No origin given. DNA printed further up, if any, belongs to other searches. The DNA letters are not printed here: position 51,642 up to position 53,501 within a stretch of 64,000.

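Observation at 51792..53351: AT-rich AbgT-family transporter gene immediately upstream of the protease autotransporter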

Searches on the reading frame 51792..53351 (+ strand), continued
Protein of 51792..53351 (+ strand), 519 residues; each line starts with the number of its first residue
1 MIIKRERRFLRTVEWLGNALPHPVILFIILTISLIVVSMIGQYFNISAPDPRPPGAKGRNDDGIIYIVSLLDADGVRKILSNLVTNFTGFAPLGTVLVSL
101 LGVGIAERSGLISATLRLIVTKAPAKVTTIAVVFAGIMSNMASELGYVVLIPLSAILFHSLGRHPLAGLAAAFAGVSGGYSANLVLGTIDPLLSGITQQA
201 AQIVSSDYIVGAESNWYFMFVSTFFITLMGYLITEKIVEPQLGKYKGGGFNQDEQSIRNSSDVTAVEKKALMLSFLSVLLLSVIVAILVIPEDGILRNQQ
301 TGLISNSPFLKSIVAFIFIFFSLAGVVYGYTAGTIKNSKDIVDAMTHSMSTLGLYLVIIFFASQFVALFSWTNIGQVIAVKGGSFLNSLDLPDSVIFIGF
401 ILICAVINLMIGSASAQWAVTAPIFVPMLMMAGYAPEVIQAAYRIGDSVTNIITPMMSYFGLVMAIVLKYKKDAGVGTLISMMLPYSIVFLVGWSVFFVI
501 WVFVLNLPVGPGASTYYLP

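Call 11: find_homologous_proteins(query=window:51792-53351:+, max_evalue=1e-50)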
Query window:51792-53351:+ (519 aa): 7999 proteins with E <= 1e-50 among 8000 candidates; the best 120 are listed.
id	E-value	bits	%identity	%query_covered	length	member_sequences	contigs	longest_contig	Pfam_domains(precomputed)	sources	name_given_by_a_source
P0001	0.0e+0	1100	100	100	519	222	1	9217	PF03806.20,PF03606.22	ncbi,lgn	ncbi:TPA: AbgT family transporter [Escherichia coli]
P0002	1.2e-269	914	80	99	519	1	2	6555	PF03806.20,PF03606.22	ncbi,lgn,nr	ncbi:TPA: AbgT family transporter [Escherichia coli]|nr:AbgT family transporter [Escherichia coli]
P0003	2.1e-258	876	76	99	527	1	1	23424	PF03806.20,PF03606.22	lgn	-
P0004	2.3e-257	873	76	99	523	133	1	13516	PF03806.20,PF03606.22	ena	-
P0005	1.8e-256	870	76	99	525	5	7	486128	PF03806.20,PF03606.22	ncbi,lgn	ncbi:AbgT family transporter [Providencia stuartii]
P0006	1.2e-253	861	76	99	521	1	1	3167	PF03806.20,PF03606.22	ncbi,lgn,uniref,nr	ncbi:AbgT family transporter [Providencia stuartii]|uniref:AbgT family transporter n=1 Tax=Providenc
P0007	1.6e-252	857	73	100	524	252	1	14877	PF03806.20,PF03606.22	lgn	-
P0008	2.8e-252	856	74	100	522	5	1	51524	PF03806.20,PF03606.22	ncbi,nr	ncbi:Efflux pump component MtrF (antibiotic resistance) [Xenorhabdus nematophila str. Anatoliense]|n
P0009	6.6e-251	852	74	100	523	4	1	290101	PF03806.20,PF03606.22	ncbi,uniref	ncbi:AbgT family transporter [Xenorhabdus siamensis]|uniref:AbgT family transporter n=1 Tax=Xenorhab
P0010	1.6e-250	850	74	100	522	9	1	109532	PF03806.20,PF03606.22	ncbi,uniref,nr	ncbi:AbgT family transporter [Xenorhabdus sp. KJ12.1]|uniref:AbgT family transporter n=1 Tax=Xenorha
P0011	5.1e-250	849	73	100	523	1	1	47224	PF03806.20,PF03606.22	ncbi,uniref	ncbi:AbgT family transporter [Xenorhabdus sp. SGI246]|uniref:AbgT family transporter n=1 Tax=Xenorha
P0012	4.1e-249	846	73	100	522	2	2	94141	PF03806.20,PF03606.22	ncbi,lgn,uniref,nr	ncbi:aminobenzoyl-glutamate transporter [Xenorhabdus mauleonii]|uniref:Aminobenzoyl-glutamate transp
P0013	5.5e-249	845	73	100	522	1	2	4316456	PF03806.20,PF03606.22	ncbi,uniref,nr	ncbi:AbgT family transporter [Xenorhabdus innexi]|uniref:Aminobenzoyl-glutamate transporter n=1 Tax=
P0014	9.7e-249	845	72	99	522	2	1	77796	PF03806.20,PF03606.22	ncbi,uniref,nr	ncbi:AbgT family transporter [Xenorhabdus sp. ZM]|uniref:AbgT family transporter n=1 Tax=Xenorhabdus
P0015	1.5e-248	844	72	99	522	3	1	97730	PF03806.20,PF03606.22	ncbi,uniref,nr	ncbi:AbgT family transporter [Xenorhabdus szentirmaii]|uniref:AbgT family transporter n=1 Tax=Xenorh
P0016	2.5e-246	837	74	98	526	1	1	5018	PF03806.20,PF03606.22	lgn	-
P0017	1.3e-244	831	73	99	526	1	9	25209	PF03806.20,PF03606.22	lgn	-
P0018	9.3e-243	825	72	99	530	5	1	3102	PF03806.20,PF03606.22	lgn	-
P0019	3.9e-240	816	71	99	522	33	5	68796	PF03806.20,PF03606.22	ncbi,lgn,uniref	ncbi:AbgT family transporter [Avibacterium avium]|uniref:AbgT family transporter n=1 Tax=Avibacteriu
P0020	5.1e-240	816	71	99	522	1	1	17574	PF03806.20,PF03606.22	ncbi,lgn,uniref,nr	ncbi:aminobenzoyl-glutamate transporter [Gallibacterium genomosp. 2]|uniref:Aminobenzoyl-glutamate t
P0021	7.6e-239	812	71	99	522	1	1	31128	PF03806.20,PF03606.22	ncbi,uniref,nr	ncbi:aminobenzoyl-glutamate transporter [Gallibacterium genomosp. 1]|uniref:Aminobenzoyl-glutamate t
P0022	8.9e-239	812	71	100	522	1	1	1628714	PF03806.20,PF03606.22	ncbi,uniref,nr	ncbi:AbgT family transporter [Avibacterium sp. 21-586]|uniref:AbgT family transporter n=1 Tax=Avibac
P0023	1.1e-238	811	71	99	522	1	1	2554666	PF03806.20,PF03606.22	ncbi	ncbi:AbgT family transporter [Gallibacterium sp. ZY190522]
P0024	2.2e-238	810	71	99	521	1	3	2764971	PF03806.20,PF03606.22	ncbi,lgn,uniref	ncbi:AbgT family transporter [Testudinibacter sp. P80/BLE/0925]|uniref:AbgT family transporter n=1 T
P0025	6.2e-238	809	71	99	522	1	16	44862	PF03806.20,PF03606.22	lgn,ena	-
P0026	3.2e-236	803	71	99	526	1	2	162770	PF03806.20,PF03606.22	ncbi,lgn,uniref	ncbi:AbgT family transporter [Avibacterium gallinarum]|uniref:AbgT family transporter n=1 Tax=Avibac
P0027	5.0e-236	803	71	99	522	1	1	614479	PF03806.20,PF03606.22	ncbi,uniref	ncbi:AbgT family transporter [Gallibacterium trehalosifermentans]|uniref:AbgT family transporter n=1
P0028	7.6e-236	802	71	99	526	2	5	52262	PF03806.20,PF03606.22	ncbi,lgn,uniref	ncbi:AbgT family transporter [Avibacterium volantium]|uniref:AbgT family transporter n=1 Tax=Avibact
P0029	9.8e-236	802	71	99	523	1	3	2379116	PF03806.20,PF03606.22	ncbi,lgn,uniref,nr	ncbi:aminobenzoyl-glutamate transporter [Avibacterium gallinarum]|uniref:Aminobenzoyl-glutamate tran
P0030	1.1e-235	802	71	99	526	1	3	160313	PF03806.20,PF03606.22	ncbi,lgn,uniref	ncbi:AbgT family transporter [Avibacterium gallinarum]|uniref:AbgT family transporter n=1 Tax=Avibac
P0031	3.8e-234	796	71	98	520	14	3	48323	PF03806.20,PF03606.22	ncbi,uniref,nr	ncbi:AbgT family transporter [Testudinibacter sp. TR-2022]|uniref:AbgT family transporter n=1 Tax=Te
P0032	2.3e-232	791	70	99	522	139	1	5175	PF03806.20,PF03606.22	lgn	-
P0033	2.4e-232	791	71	99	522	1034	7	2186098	PF03806.20,PF03606.22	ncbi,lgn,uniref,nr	ncbi:TPA: AbgT family antimetabolite efflux transporter MtrF [Neisseria meningitidis]|uniref:AbgT fa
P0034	8.4e-232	789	70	98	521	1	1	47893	PF03806.20,PF03606.22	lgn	-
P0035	1.1e-227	775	68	99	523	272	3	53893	PF03806.20,PF03606.22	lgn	-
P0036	2.0e-225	768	66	99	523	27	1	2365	PF03806.20,PF03606.22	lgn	-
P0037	1.7e-224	765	67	99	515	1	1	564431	PF03806.20,PF03606.22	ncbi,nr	ncbi:AbgT family transporter [Cardiobacteriaceae bacterium TAE3-ERU3]|nr:AbgT family transporter [Ca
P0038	5.6e-224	763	68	99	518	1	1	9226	PF03806.20,PF03606.22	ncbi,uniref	ncbi:AbgT family transporter [Photorhabdus viridis]|uniref:AbgT family transporter n=1 Tax=Photorhab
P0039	1.3e-223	762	65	99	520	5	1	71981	PF03806.20,PF03606.22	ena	-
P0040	3.4e-223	760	66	99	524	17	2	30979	PF03806.20,PF03606.22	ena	-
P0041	4.9e-223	760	64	99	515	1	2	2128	PF03806.20,PF03606.22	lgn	-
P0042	9.3e-223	759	64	99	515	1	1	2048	PF03806.20,PF03606.22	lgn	-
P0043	1.2e-222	759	64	99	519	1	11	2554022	PF03806.20,PF03606.22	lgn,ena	-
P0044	1.3e-222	758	64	99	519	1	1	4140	PF03806.20,PF03606.22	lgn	-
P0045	2.7e-222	757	65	99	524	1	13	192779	PF03806.20,PF03606.22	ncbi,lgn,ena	-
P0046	2.9e-222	757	65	99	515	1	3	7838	PF03806.20,PF03606.22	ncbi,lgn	-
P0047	4.3e-222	757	64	99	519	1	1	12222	PF03806.20,PF03606.22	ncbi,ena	-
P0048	4.9e-222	757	64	99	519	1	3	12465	PF03806.20,PF03606.22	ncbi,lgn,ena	-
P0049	5.8e-222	756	67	99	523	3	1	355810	PF03806.20,PF03606.22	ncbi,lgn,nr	ncbi:TPA: AbgT family transporter [Pasteurella multocida]|nr:AbgT family transporter [Pasteurella mu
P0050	6.0e-222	756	64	99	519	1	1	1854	PF03806.20,PF03606.22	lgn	-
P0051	7.0e-222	756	64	99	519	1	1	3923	PF03806.20,PF03606.22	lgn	-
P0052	1.4e-221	755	64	99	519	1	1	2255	PF03806.20,PF03606.22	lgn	-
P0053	1.6e-221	755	64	99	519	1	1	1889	PF03806.20,PF03606.22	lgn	-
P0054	1.9e-221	755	64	99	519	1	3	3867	PF03806.20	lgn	-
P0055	2.0e-221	755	64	99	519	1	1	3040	PF03806.20,PF03606.22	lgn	-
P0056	2.1e-221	754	66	99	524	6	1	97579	PF03806.20,PF03606.22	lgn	-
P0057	2.6e-221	754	64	99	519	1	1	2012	PF03806.20,PF03606.22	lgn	-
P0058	3.5e-221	754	64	99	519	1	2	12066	PF03806.20,PF03606.22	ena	-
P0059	1.4e-220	752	64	99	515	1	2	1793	PF03806.20,PF03606.22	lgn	-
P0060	1.6e-220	752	64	99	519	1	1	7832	PF03806.20,PF03606.22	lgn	-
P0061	6.7e-220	749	65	99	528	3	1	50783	PF03806.20,PF03606.22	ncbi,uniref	ncbi:AbgT family transporter [Lonepinella sp. BR2474]|uniref:AbgT family transporter n=1 Tax=Lonepin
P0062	7.2e-220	749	65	99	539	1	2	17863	PF03806.20,PF03606.22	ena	-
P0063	9.1e-220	749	63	99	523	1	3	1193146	PF03806.20,PF03606.22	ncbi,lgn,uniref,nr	ncbi:aminobenzoyl-glutamate transporter [Moraxella caviae]|uniref:Aminobenzoyl-glutamate transport p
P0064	9.2e-220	749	64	99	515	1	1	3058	PF03806.20,PF03606.22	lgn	-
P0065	3.3e-219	747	64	99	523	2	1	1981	PF03806.20,PF03606.22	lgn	-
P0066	4.0e-219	747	63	99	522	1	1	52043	PF03806.20,PF03606.22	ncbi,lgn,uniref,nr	ncbi:AbgT family transporter [Moraxella sp. Tifton1]|uniref:AbgT family transporter n=1 Tax=Moraxell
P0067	8.5e-219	746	64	99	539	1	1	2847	PF03806.20,PF03606.22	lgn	-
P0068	9.2e-219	746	65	99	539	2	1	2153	PF03806.20,PF03606.22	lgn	-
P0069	9.3e-219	746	63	100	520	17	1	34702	PF03806.20,PF03606.22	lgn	-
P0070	1.5e-218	745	64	99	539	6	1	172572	PF03806.20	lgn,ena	-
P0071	3.0e-218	744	64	99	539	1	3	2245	PF03806.20,PF03606.22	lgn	-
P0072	3.7e-218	744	65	99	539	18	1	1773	PF03806.20,PF03606.22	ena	-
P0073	4.1e-218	744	64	99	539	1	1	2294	PF03806.20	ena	-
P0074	4.9e-218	743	65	99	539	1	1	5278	PF03806.20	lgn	-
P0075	5.7e-218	743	63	99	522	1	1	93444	PF03806.20,PF03606.22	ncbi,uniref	ncbi:AbgT family transporter [Moraxella oculi]|uniref:AbgT family transporter n=1 Tax=Moraxella ocul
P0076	5.8e-218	743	64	99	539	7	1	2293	PF03806.20,PF03606.22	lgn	-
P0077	5.8e-218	743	65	99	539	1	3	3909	PF03806.20,PF03606.22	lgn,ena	-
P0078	7.4e-218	743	63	99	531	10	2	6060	PF03806.20,PF03606.22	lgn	-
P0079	7.8e-218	743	64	99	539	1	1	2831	PF03806.20,PF03606.22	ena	-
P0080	8.9e-218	742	64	99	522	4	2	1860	PF03806.20,PF03606.22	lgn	-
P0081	9.4e-218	742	64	99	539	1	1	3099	PF03806.20,PF03606.22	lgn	-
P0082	9.7e-218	742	64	99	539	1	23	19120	PF03806.20,PF03606.22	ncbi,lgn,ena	-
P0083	1.3e-217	742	64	99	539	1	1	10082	PF03806.20,PF03606.22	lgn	-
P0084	1.4e-217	742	64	99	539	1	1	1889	PF03806.20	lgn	-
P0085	1.4e-217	742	63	99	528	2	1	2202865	PF03806.20,PF03606.22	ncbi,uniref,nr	ncbi:AbgT family transporter [Moraxella cuniculi]|uniref:Aminobenzoyl-glutamate transport protein n=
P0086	1.4e-217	742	64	99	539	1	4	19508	PF03806.20,PF03606.22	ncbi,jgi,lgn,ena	-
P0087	1.4e-217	742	64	99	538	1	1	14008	PF03806.20,PF03606.22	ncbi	ncbi:AbgT family transporter, partial [Psychrobacter alimentarius]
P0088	1.4e-217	742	64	99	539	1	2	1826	PF03806.20,PF03606.22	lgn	-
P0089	1.4e-217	742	64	99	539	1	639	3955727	PF03806.20,PF03606.22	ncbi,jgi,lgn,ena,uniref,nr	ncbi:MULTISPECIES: AbgT family transporter [Gammaproteobacteria]|jgi:aminobenzoyl-glutamate transpor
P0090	1.5e-217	742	64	99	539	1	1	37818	PF03806.20,PF03606.22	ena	-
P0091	1.6e-217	742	64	99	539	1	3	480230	PF03806.20,PF03606.22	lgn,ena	-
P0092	1.6e-217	742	63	99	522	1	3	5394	PF03806.20,PF03606.22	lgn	-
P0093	1.7e-217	742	64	99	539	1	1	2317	PF03806.20,PF03606.22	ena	-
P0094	1.7e-217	742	63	99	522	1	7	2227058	PF03806.20,PF03606.22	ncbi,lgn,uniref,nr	ncbi:AbgT family transporter [Moraxella nasibovis]|uniref:AbgT family transporter n=1 Tax=Moraxella 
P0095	1.9e-217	741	64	99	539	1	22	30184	PF03806.20,PF03606.22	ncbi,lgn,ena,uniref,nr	ncbi:AbgT family transporter [Psychrobacter sp. AOP22-C1-22]|uniref:AbgT family transporter n=1 Tax=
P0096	1.9e-217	741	64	99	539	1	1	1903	PF03806.20,PF03606.22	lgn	-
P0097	1.9e-217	741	65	99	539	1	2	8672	PF03806.20,PF03606.22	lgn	-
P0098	2.0e-217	741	64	99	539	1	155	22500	PF03806.20,PF03606.22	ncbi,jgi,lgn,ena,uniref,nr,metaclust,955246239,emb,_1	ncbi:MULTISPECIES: AbgT family transporter [Psychrobacter]|jgi:aminobenzoyl-glutamate transport prot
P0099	2.3e-217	741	64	99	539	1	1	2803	PF03806.20,PF03606.22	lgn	-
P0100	2.5e-217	741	64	99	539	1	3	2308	PF03806.20,PF03606.22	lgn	-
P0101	2.5e-217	741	63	99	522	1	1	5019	PF03806.20,PF03606.22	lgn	-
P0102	2.5e-217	741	64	99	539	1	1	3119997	PF03806.20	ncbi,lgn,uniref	ncbi:aminobenzoyl-glutamate transport protein [Psychrobacter sp. PL19]|uniref:AbgT family transporte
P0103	2.8e-217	741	64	99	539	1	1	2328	PF03806.20,PF03606.22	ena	-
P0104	3.7e-217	740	64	99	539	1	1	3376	PF03806.20,PF03606.22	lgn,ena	-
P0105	3.7e-217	740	64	99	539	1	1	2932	PF03806.20,PF03606.22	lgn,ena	-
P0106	4.0e-217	740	64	99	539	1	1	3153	PF03806.20,PF03606.22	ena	-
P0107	4.3e-217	740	64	99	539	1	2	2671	PF03806.20,PF03606.22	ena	-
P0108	4.5e-217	740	64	99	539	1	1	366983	PF03806.20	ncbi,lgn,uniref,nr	ncbi:aminobenzoyl-glutamate transport protein [Psychrobacter sp. PL15]|uniref:AbgT family transporte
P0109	4.5e-217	740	64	99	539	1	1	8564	PF03806.20,PF03606.22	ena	-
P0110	4.6e-217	740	64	99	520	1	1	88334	PF03806.20,PF03606.22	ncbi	-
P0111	4.8e-217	740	64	99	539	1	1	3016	PF03806.20,PF03606.22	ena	-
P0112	5.1e-217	740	64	99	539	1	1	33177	PF03806.20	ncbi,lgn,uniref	ncbi:AbgT family transporter [Pseudoalteromonas nigrifaciens]|uniref:AbgT family transporter n=1 Tax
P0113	5.1e-217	740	64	99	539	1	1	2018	PF03806.20,PF03606.22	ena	-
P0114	5.3e-217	740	64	99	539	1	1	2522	PF03806.20,PF03606.22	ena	-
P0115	5.5e-217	740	65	99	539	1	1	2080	PF03806.20,PF03606.22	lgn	-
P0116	6.0e-217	740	64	99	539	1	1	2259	PF03806.20,PF03606.22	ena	-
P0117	6.2e-217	740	64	99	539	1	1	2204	PF03806.20,PF03606.22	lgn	-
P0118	6.4e-217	740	63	99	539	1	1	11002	PF03806.20,PF03606.22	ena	-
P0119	7.5e-217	739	64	99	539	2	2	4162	PF03806.20,PF03606.22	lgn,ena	-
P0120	7.7e-217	739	64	99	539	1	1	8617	PF03806.20,PF03606.22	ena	-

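Call 12: find_encoding_contigs(protein=P0002, flank=8000, max_places=4)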
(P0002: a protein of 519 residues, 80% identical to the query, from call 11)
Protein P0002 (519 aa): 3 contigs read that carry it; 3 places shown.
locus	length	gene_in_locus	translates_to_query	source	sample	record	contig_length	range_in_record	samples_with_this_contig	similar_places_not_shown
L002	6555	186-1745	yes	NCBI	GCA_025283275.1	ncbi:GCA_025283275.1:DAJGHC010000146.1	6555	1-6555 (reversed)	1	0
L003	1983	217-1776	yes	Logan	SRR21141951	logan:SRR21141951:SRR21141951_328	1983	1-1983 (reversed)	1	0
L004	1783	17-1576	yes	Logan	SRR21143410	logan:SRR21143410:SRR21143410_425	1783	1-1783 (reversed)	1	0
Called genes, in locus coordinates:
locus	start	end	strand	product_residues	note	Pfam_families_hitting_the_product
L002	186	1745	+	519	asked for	PF03806:ABG_transport, PF03606:DcuC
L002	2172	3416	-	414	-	PF01490:Aa_trans, PF03222:Trp_Tyr_perm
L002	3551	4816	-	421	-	PF00202:Aminotran_3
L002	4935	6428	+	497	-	PF00392:GntR, PF00155:Aminotran_1_2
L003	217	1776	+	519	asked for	PF03806:ABG_transport, PF03606:DcuC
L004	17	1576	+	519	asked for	PF03806:ABG_transport, PF03606:DcuC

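Call 13: find_encoding_contigs(protein=P0005, flank=8000, max_places=3)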
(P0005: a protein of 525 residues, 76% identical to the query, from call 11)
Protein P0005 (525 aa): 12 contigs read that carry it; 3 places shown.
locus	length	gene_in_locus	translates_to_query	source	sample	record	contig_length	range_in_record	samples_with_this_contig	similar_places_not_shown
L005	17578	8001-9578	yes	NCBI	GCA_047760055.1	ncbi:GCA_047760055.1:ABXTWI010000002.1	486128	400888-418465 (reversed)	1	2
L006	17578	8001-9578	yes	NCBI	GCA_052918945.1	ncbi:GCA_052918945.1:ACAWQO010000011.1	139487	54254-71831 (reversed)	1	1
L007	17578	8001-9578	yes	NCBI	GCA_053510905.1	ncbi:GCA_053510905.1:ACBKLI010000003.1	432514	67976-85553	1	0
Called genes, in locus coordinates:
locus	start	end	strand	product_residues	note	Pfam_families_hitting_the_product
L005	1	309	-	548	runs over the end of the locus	PF05681:Fumerase, PF05683:Fumerase_C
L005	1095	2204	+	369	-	PF02463:SMC_N (faint), PF00005:ABC_tran, PF13401:AAA_22 (faint), PF13304:AAA_21 (faint), PF08402:TOBE_2 (weak)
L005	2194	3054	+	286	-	PF00528:BPD_transp_1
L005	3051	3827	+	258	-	PF00528:BPD_transp_1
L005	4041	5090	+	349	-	PF02030:Lipoprotein_8, PF01547:SBP_bac_1, PF13416:SBP_bac_8, PF13531:SBP_bac_11, PF13343:SBP_bac_6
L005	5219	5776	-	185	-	PF02525:Flavodoxin_2, PF03358:FMN_red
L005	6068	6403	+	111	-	PF01588:tRNA_bind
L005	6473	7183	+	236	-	PF07883:Cupin_2 (faint), PF12833:HTH_18, PF00165:HTH_AraC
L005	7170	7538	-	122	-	PF09350:DJC28_CD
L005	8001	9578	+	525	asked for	PF03806:ABG_transport, PF03606:DcuC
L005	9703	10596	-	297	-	PF02678:Pirin, PF05726:Pirin_C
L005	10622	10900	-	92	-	PF00583:Acetyltransf_1 (weak), PF13508:Acetyltransf_7 (weak), PF14542:Acetyltransf_CG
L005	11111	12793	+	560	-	PF05925:IpgD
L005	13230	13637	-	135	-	PF10947:DUF2628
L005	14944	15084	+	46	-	PF18431:RNAse_A_bac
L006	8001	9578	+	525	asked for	PF03806:ABG_transport, PF03606:DcuC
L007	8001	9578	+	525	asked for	PF03806:ABG_transport, PF03606:DcuC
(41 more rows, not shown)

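Call 14: find_encoding_contigs(protein=P0003, flank=8000, max_places=3)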
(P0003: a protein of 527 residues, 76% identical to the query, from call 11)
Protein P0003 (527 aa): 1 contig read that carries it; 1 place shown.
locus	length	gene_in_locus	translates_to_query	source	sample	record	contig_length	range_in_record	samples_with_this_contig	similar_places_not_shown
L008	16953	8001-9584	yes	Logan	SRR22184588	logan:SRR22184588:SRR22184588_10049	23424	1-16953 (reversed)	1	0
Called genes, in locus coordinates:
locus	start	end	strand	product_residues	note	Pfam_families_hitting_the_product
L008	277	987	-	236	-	PF00392:GntR, PF07729:FCD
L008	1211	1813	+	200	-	PF06684:AA_synth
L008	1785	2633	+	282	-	PF03096:Ndr (weak), PF00561:Abhydrolase_1, PF12146:Hydrolase_4, PF12697:Abhydrolase_6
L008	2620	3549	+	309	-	PF01613:Flavin_Reduct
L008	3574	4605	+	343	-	PF00296:Bac_luciferase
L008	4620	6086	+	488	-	PF00171:Aldedh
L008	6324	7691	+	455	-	PF02133:Transp_cyt_pur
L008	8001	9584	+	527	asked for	PF03806:ABG_transport, PF03606:DcuC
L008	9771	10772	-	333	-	PF11199:DUF2891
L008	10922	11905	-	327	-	PF06166:DUF979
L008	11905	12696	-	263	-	PF06149:DUF969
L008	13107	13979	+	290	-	PF10670:DUF4198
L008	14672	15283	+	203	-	PF01625:PMSR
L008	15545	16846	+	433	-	PF01595:CNNM, PF00571:CBS (faint), PF03471:CorC_HlyC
